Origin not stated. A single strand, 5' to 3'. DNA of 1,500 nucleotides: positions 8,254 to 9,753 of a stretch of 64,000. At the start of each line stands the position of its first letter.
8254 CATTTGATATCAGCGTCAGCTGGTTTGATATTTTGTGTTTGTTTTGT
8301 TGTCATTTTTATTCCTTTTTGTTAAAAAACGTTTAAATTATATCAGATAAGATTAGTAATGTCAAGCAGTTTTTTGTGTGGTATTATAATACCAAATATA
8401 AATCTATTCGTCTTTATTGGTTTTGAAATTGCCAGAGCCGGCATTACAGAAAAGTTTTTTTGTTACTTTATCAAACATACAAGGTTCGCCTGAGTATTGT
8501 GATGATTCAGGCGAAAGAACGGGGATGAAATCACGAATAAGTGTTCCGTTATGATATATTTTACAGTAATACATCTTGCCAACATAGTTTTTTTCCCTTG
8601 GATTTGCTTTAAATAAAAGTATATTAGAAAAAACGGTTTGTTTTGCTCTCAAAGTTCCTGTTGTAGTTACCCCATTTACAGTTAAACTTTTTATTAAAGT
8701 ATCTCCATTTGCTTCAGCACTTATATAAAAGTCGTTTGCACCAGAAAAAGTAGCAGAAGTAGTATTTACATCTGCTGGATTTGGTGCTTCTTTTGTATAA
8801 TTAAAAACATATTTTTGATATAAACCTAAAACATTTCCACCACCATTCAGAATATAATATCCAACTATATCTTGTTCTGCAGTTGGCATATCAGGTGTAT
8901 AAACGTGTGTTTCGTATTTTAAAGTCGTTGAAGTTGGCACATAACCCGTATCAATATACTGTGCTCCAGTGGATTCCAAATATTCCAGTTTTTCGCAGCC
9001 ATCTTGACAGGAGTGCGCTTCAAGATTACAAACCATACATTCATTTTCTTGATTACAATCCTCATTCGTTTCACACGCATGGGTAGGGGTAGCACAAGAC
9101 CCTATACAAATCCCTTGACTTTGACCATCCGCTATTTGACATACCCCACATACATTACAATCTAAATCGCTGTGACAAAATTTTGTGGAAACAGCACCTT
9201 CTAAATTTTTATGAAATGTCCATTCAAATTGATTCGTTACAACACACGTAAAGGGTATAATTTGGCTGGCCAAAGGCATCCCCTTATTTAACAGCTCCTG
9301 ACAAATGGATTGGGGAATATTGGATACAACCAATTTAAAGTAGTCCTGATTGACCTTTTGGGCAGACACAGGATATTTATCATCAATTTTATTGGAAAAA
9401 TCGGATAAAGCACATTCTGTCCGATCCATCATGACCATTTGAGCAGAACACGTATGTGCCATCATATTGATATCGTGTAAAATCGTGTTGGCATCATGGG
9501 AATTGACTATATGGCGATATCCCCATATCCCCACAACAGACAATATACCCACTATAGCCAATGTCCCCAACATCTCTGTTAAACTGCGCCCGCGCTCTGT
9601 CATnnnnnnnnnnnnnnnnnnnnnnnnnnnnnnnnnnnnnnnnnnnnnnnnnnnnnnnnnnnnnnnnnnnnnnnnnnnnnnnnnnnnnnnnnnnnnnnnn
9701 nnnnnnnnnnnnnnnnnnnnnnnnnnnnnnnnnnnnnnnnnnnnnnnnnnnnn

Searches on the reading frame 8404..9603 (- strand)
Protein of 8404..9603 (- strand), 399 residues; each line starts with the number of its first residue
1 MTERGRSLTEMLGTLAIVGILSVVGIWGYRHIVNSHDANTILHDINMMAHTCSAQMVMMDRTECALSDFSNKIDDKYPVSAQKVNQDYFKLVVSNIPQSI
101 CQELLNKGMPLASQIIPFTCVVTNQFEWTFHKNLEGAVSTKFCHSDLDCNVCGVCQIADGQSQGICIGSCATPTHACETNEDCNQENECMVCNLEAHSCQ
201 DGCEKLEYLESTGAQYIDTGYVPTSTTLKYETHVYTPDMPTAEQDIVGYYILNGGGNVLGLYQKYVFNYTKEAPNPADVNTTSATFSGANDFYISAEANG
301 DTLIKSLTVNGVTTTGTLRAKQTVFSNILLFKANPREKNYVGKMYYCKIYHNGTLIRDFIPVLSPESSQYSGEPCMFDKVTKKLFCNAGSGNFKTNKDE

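Call 10: search_protein_families(library=pfam, proteins=[window:8404-9603:-], max_evalue=1)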
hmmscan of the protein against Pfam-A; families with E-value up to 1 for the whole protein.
window:8404-9603:- (399 aa): 0 families

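Call 22: find_homologous_proteins(query=window:8404-9603:-, max_evalue=0.001)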
Query window:8404-9603:- (399 aa): 227 proteins with E <= 0.001 among 2212 candidates; the best 120 are listed.
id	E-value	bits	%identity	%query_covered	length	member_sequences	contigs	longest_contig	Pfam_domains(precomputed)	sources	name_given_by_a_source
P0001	1.6e-273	924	99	100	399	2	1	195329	-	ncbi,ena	-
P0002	2.0e-168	578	67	100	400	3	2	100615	-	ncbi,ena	-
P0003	4.0e-144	498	61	98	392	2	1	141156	-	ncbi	-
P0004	3.4e-86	308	42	99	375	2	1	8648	-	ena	-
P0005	4.5e-75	271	38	99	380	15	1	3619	-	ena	-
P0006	4.9e-73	264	40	99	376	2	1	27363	-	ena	-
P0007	6.8e-65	238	36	99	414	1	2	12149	-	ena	-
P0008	1.5e-64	236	38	98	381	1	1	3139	-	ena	-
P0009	3.0e-62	229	36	100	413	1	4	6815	-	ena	-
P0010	9.9e-61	224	36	56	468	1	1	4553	-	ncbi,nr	ncbi:MAG: hypothetical protein J6T55_00395, partial [Alphaproteobacteria bacterium]|nr:hypothetical 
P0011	2.3e-60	223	34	98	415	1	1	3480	-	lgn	-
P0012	1.6e-59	220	35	99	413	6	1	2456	-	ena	-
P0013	8.6e-59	218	34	99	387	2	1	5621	-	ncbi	-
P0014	1.2e-54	204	34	99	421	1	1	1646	-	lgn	-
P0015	3.9e-54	202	35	99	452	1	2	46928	-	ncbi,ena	-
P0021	1.2e-46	178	32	99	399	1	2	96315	-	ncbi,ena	-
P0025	4.2e-45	172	35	99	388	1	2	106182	-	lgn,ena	-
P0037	2.6e-37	147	32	100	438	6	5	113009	-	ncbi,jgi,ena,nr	ncbi:MAG: hypothetical protein E7021_01165 [Alphaproteobacteria bacterium]|nr:hypothetical protein [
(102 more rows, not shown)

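Call 23: find_encoding_contigs(protein=P0002, flank=2500, max_places=2)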
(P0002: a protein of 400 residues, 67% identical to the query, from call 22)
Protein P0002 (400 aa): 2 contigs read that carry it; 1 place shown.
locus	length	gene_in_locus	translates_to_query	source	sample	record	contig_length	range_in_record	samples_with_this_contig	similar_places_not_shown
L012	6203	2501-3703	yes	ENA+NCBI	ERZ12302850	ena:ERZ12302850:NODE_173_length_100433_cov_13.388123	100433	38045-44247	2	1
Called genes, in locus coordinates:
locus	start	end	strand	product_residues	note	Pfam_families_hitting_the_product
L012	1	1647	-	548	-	PF00118:Cpn60_TCP1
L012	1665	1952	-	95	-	PF00166:Cpn10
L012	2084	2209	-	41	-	PF00444:Ribosomal_L36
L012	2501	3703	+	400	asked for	-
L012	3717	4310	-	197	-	PF21176:RecR_HhH (weak), PF02132:RecR_ZnF (weak), PF13662:Toprim_4, PF21175:RecR_C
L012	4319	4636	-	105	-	PF02575:YbaB_DNA_bd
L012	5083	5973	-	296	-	-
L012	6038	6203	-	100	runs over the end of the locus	-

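Call 24: find_encoding_contigs(protein=P0003, flank=2500, max_places=2)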
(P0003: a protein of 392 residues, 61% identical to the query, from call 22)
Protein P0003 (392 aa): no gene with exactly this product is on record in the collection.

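Call 25: find_encoding_contigs(protein=P0004, flank=2500, max_places=2)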
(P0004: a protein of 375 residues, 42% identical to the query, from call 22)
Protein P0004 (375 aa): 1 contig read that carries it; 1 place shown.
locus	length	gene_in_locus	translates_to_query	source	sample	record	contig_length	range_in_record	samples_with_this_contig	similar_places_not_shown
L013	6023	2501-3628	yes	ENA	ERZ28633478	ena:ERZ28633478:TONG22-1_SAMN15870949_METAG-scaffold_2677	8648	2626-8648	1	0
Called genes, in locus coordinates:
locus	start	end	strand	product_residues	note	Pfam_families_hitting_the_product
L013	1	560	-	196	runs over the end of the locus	-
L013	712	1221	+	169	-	PF06776:IalB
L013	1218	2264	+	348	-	PF21016:RlmN_N, PF04055:Radical_SAM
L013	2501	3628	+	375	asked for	-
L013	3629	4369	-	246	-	-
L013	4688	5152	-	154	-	PF00160:Pro_isomerase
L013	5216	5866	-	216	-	PF00691:OmpA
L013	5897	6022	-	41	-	?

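Call 26: find_encoding_contigs(protein=P0006, flank=2500, max_places=2)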
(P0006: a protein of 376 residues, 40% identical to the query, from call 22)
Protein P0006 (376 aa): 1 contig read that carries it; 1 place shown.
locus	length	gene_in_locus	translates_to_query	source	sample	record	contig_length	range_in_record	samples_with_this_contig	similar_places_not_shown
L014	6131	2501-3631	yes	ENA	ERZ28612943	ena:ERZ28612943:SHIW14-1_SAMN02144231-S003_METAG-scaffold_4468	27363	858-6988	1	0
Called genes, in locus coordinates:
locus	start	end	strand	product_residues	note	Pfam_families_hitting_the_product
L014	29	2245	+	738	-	PF00521:DNA_topoisoIV, PF03989:DNA_gyraseA_C (faint)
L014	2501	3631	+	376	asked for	-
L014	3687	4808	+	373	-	PF13439:Glyco_transf_4, PF13477:Glyco_trans_4_2 (weak), PF13579:Glyco_trans_4_4, PF00534:Glycos_transf_1, PF13692:Glyco_trans_1_4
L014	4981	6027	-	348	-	PF21016:RlmN_N, PF04055:Radical_SAM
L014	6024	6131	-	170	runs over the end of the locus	PF06776:IalB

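Call 28: find_encoding_contigs(protein=P0007, flank=1500, max_places=3)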
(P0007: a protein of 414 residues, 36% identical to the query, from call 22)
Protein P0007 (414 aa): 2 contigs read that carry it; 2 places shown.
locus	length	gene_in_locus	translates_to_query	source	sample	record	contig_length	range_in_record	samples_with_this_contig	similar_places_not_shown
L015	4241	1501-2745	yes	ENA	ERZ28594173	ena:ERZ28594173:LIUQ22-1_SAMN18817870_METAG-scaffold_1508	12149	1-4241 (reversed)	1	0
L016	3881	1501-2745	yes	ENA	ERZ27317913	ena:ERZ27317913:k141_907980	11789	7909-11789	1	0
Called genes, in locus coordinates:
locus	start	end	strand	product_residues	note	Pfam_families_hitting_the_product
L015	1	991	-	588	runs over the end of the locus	PF01336:tRNA_anti-codon, PF00152:tRNA-synt_2, PF02938:GAD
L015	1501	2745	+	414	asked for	-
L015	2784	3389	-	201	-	PF05494:MlaC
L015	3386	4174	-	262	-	PF04333:MlaA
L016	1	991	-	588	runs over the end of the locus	PF01336:tRNA_anti-codon, PF00152:tRNA-synt_2, PF02938:GAD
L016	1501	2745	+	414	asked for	-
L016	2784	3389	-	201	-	PF05494:MlaC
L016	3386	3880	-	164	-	?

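Call 29: find_encoding_contigs(protein=P0015, flank=1500, max_places=3)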
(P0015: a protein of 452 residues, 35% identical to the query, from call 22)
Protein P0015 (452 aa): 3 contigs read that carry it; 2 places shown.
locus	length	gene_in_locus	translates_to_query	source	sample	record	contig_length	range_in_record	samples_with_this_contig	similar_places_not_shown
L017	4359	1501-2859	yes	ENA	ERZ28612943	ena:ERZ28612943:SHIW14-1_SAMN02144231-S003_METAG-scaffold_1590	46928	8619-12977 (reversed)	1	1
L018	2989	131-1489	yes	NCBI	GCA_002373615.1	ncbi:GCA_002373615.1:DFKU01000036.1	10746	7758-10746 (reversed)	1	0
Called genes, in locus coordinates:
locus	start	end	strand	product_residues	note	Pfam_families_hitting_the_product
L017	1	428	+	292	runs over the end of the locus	PF01510:Amidase_2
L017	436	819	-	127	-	-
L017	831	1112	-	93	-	-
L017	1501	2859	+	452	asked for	-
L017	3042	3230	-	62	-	-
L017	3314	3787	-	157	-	PF00383:dCMP_cyt_deam_1, PF14437:MafB19-deam, PF14439:Bd3614-deam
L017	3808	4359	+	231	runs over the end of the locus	PF01479:S4, PF00849:PseudoU_synth_2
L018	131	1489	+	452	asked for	-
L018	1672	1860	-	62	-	-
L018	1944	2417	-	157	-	PF00383:dCMP_cyt_deam_1, PF14437:MafB19-deam, PF14439:Bd3614-deam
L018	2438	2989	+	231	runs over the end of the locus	PF01479:S4, PF00849:PseudoU_synth_2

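Call 30: find_encoding_contigs(protein=P0021, flank=1500, max_places=3)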
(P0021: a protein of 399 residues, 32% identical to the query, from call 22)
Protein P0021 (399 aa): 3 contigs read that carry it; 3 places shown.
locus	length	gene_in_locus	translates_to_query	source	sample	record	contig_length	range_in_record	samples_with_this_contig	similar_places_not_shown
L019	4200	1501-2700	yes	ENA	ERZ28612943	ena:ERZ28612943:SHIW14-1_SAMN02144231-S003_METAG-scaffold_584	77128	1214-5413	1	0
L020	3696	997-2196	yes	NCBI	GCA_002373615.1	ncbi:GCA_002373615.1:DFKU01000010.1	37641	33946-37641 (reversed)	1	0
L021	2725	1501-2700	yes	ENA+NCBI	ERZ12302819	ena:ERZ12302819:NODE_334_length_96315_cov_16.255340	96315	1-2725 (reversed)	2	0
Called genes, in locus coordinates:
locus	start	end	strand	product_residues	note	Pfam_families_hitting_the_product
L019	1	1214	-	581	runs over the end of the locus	PF05496:RuvB_N (faint), PF13177:DNA_pol3_delta2, PF13401:AAA_22 (weak), PF00004:AAA, PF22608:DNAX_ATPase_lid, PF12169:DNA_pol3_gamma3, PF12362:DUF3646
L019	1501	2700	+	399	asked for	-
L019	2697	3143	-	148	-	PF02643:DUF192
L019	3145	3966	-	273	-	PF01832:Glucosaminidase (weak)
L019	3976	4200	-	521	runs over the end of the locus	PF03023:MurJ, PF01554:MatE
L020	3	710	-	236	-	?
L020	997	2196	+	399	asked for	-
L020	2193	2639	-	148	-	PF02643:DUF192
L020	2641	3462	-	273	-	PF01832:Glucosaminidase (weak)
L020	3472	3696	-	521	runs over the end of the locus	PF03023:MurJ, PF01554:MatE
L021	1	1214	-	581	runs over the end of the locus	PF05496:RuvB_N (faint), PF13177:DNA_pol3_delta2, PF13401:AAA_22 (weak), PF00004:AAA, PF22608:DNAX_ATPase_lid, PF12169:DNA_pol3_gamma3, PF12362:DUF3646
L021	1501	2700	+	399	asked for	-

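Call 31: find_encoding_contigs(protein=P0037, flank=1500, max_places=5)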
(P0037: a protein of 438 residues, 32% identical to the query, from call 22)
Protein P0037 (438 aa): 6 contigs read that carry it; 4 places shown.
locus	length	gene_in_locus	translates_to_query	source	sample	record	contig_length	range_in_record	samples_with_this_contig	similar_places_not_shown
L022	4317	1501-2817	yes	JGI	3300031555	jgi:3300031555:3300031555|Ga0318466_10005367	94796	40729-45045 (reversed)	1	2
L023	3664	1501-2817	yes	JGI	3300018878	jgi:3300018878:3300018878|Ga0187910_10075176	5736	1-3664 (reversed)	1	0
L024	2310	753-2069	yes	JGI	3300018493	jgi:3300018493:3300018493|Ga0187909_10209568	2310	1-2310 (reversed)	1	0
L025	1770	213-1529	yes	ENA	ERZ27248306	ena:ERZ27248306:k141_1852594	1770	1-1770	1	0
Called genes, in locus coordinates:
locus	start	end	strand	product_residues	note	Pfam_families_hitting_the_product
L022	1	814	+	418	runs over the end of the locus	PF00675:Peptidase_M16, PF05193:Peptidase_M16_C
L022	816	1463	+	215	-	PF01351:RNase_HII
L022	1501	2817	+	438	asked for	-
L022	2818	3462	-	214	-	-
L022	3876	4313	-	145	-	PF01814:Hemerythrin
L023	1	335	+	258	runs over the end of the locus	PF00675:Peptidase_M16, PF05193:Peptidase_M16_C (weak)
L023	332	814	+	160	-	PF05193:Peptidase_M16_C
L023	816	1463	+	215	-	PF01351:RNase_HII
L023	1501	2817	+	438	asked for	-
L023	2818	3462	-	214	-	-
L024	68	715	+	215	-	PF01351:RNase_HII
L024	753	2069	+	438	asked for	-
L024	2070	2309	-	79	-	?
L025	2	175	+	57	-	?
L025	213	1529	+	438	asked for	-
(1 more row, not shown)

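Call 41: find_encoding_contigs(protein=P0005, flank=1000, max_places=3)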
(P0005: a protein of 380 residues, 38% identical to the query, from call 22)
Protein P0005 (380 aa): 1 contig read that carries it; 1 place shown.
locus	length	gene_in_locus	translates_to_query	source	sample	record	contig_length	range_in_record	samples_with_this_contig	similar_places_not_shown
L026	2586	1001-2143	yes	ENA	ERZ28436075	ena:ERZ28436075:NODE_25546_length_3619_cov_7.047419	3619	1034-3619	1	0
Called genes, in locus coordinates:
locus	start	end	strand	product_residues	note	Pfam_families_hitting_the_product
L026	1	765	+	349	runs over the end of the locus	PF21016:RlmN_N, PF04055:Radical_SAM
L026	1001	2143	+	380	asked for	-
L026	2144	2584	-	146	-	?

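Call 42: find_encoding_contigs(protein=P0009, flank=1000, max_places=4)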
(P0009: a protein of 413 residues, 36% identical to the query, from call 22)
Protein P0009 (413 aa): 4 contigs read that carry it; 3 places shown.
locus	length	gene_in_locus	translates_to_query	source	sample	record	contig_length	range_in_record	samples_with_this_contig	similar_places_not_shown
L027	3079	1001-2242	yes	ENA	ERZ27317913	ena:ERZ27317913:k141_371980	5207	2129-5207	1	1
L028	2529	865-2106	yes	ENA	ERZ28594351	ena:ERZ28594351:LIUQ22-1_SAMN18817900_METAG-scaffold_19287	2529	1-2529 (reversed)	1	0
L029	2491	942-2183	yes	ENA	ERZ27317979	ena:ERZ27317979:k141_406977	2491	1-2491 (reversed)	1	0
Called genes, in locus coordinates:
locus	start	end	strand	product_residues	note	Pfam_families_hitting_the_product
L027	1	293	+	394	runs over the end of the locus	-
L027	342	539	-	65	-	-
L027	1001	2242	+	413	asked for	-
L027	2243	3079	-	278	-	?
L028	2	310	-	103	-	?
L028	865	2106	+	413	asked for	-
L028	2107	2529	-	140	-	?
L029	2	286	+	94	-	?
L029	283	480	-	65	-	-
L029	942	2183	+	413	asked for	-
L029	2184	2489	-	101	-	?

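Call 43: find_encoding_contigs(protein=P0025, flank=1000, max_places=3)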
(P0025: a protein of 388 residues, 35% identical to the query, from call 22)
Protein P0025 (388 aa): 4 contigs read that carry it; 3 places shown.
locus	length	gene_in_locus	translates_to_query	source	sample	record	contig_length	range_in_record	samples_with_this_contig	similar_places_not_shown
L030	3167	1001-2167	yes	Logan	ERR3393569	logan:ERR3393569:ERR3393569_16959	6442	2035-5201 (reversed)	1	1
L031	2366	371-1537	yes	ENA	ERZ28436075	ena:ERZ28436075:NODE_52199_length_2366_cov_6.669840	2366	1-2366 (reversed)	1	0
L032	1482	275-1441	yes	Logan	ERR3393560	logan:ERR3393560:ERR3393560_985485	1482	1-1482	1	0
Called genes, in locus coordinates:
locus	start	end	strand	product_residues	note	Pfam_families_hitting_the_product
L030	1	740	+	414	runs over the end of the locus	PF13742:tRNA_anti_2, PF01336:tRNA_anti-codon, PF02601:Exonuc_VII_L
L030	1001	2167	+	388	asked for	-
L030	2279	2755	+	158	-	PF03449:GreA_GreB_N, PF01272:GreA_GreB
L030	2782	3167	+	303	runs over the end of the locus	PF01266:DAO (faint), PF03486:HI0933_like (faint), PF07992:Pyr_redox_2, PF13738:Pyr_redox_3, PF00070:Pyr_redox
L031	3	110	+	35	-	?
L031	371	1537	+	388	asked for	-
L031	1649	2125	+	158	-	PF03449:GreA_GreB_N, PF01272:GreA_GreB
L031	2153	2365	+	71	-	?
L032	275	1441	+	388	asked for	-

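Call 62: search_protein_families(library=ncbifam, proteins=[window:8404-9603:-], max_evalue=1)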
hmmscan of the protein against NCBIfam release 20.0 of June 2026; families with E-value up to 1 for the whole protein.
window:8404-9603:- (399 aa): 2 families
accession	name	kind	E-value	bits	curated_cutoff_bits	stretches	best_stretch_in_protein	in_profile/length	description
TIGR02532.1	IV_pilin_GFxxxE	domain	0.062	13.2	16.3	1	7-25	5-23/24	prepilin-type N-terminal cleavage/methylation domain-containing protein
NF007862.0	PRK10574.1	equivalog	0.14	12.3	138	1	2-44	3-45/145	prepilin peptidase-dependent pilin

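Call 63: search_solved_structures(query=window:8404-9603:-, max_evalue=1)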
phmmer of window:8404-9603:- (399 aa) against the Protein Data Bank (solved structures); distinct sequences matched with E-value up to 1: 1.
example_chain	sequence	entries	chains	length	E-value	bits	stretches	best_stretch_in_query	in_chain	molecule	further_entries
3hsk_A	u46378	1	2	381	0.036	16.2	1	107-199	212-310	Aspartate-semialdehyde dehydrogenase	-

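Call 81: predict_structure(alignment_id=A3)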
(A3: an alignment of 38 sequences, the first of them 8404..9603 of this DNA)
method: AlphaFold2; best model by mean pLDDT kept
length: 399 residues; sequences in the alignment: 38
mean_pLDDT: 76.1   pTM: 0.62
mean pLDDT of the five models: 76.1, 75.3, 73.1, 73.0, 72.1
residues with pLDDT >= 90: 111; 70-90: 159; 50-70: 84; < 50: 45
segments of 3 or more residues with pLDDT < 50: 1-4, 255-276, 306-321
pLDDT, mean of each block of 10 residues (from residue 1): 50 58 71 88 89 81 72 88 81 91 85 77 88 63 81 81 78 84 92 92 94 93 80 77 59 47 43 47 61 56 51 37 73 76 91 91 95 96 95 92
secondary structure, 60 per line:
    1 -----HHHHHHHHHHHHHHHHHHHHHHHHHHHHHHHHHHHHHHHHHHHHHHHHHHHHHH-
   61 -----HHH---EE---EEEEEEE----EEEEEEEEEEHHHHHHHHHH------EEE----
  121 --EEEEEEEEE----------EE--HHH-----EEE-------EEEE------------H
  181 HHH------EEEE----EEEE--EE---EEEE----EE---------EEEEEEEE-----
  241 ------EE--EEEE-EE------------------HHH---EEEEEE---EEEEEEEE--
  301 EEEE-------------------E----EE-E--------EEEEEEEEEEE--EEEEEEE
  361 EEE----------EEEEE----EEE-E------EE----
elements in order: H6-59 E77-83 E88-97 H98-107 E114-116 E123-131 E154-156 E164-167 H180-183 E190-193 E198-201 E209-212 E228-235 E251-254 E282-287 E291-298 E301-304 E341-351 E354-363 E374-378 E383-385

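Call 83: fold_search(model_id=the predicted structure, library=pdb)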
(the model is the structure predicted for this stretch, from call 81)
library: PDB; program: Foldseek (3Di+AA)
matches with E <= 10: 292; with E <= 0.001: 0
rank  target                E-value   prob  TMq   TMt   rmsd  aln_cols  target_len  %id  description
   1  4dqa                  2.3e-03  0.91  0.26  0.29  14.4       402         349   10  Crystal structure of a putative carbohydrate binding protein (BACOVA_03559) from Bacteroides ovatus ATCC 8483 at 1.50 A  (released 2012-03-21)
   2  5ho0                  1.5e-02  0.54  0.20  0.11  21.8       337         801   11  Crystal structure of AbnA (closed conformation), a GH43 extracellular arabinanase from Geobacillus stearothermophilus (released 2017-02-01)
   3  2fhr                  2.6e-02  0.35  0.20  0.14  19.0       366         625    9  Trypanosoma Rangeli Sialidase In Complex With 2,3- Difluorosialic Acid (Covalent Intermediate) (released 2006-01-17)
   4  2a75                  5.8e-02  0.18  0.20  0.14  18.6       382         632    9  Trypanosoma rangeli Sialidase In Complex With 2,3- Difluorosialic Acid (Covalent Intermediate) (released 2005-11-22)
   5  5xh9                  5.8e-02  0.06  0.12  0.09  20.5       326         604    8  Aspergillus kawachii beta-fructofuranosidase (released 2017-07-19)
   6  8a7d_C                7.6e-02  0.90  0.23  0.10   9.7       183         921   10  Partial dimer complex of PAPP-A and its inhibitor STC2 (released 2022-11-02)
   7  8huy_B                8.1e-02  0.41  0.18  0.11  15.9       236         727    7  N-acetyl-(R)-beta-phenylalanine acylase (released 2023-03-15)
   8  1qu0_C                8.6e-02  0.75  0.23  0.44   9.3       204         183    9  CRYSTAL STRUCTURE OF THE FIFTH LAMININ G-LIKE MODULE OF THE MOUSE LAMININ ALPHA2 CHAIN (released 1999-12-03)
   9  6eks                  9.0e-02  0.18  0.21  0.13  20.3       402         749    9  Vibrio cholerae neuraminidase complexed with oseltamivir carboxylate (released 2017-11-29)
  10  8i5a_B                1.0e-01  0.23  0.19  0.11  19.6       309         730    6  N-acetyl-(R)-beta-phenylalanine acylase, 2.75 angstrom resolution (released 2023-03-15)
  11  7y5n_C                1.3e-01  0.66  0.20  0.08  10.5       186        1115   11  Structure of 1:1 PAPP-A.ProMBP complex(half map) (released 2023-01-11)
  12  8i59_B                1.3e-01  0.30  0.19  0.11  16.8       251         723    8  N-acetyl-(R)-beta-phenylalanine acylase, selenomethionyl derivative (released 2023-03-15)
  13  8i5a_A                1.3e-01  0.33  0.23  0.13  19.6       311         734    9  N-acetyl-(R)-beta-phenylalanine acylase, 2.75 angstrom resolution (released 2023-03-15)
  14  8i59_A                1.3e-01  0.21  0.19  0.11  19.5       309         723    7  N-acetyl-(R)-beta-phenylalanine acylase, selenomethionyl derivative (released 2023-03-15)
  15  3ldk_A                1.5e-01  0.05  0.11  0.09  20.2       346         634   10  Crystal Structure of A. japonicus CB05 (released 2010-05-12)
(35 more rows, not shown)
